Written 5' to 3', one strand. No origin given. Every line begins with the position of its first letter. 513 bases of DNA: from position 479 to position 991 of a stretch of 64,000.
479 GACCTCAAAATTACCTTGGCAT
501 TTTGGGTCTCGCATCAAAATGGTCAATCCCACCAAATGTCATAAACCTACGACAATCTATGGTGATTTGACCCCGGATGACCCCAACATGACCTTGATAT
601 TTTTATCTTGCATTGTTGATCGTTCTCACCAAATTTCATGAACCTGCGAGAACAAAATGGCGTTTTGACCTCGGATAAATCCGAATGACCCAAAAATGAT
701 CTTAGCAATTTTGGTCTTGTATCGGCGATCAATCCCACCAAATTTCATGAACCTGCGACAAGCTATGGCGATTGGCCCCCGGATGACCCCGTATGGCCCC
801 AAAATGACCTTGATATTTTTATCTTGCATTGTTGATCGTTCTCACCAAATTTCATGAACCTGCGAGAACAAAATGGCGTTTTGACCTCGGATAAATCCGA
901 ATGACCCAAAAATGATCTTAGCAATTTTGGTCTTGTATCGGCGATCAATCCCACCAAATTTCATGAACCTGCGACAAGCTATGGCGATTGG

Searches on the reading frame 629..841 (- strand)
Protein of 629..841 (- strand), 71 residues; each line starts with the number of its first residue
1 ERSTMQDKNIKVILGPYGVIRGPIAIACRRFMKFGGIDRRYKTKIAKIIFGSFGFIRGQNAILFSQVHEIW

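Call 58: search_protein_families(library=pfam, alignment_id=A4, max_evalue=0.01)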
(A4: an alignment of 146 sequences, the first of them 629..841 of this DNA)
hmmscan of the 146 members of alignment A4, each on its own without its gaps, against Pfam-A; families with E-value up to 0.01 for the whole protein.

A. member 1, window:629-841:- (71 aa): 0 families

B. families by the number of members that match (of 146 scanned): 13 families
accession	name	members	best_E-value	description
PF00530.23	SRCR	1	1.7e-23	Scavenger receptor cysteine-rich domain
PF01498.24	HTH_Tnp_Tc3_2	1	1.4e-10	Transposase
PF00008.33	EGF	1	2e-09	EGF-like domain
PF15494.11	SRCR_2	1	6.6e-07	Scavenger receptor cysteine-rich domain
PF12661.13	hEGF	1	1.3e-06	Human growth factor-like EGF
PF02494.22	HYR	1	2.2e-05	HYR domain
PF01541.30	GIY-YIG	1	4.1e-05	GIY-YIG catalytic domain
PF25024.1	EGF_TEN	1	0.00034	Teneurin EGF domain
PF13565.12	HTH_32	1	0.0004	Homeodomain-like domain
PF07974.19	EGF_2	1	0.00045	EGF-like domain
PF16501.10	SCAPER_N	1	0.0034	S phase cyclin A-associated protein in the endoplasmic reticulum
PF16450.11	Prot_ATP_ID_OB_C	1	0.0045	Proteasomal ATPase OB C-terminal domain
PF16134.10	THOC2_N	1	0.0077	THO complex subunit 2 N-terminus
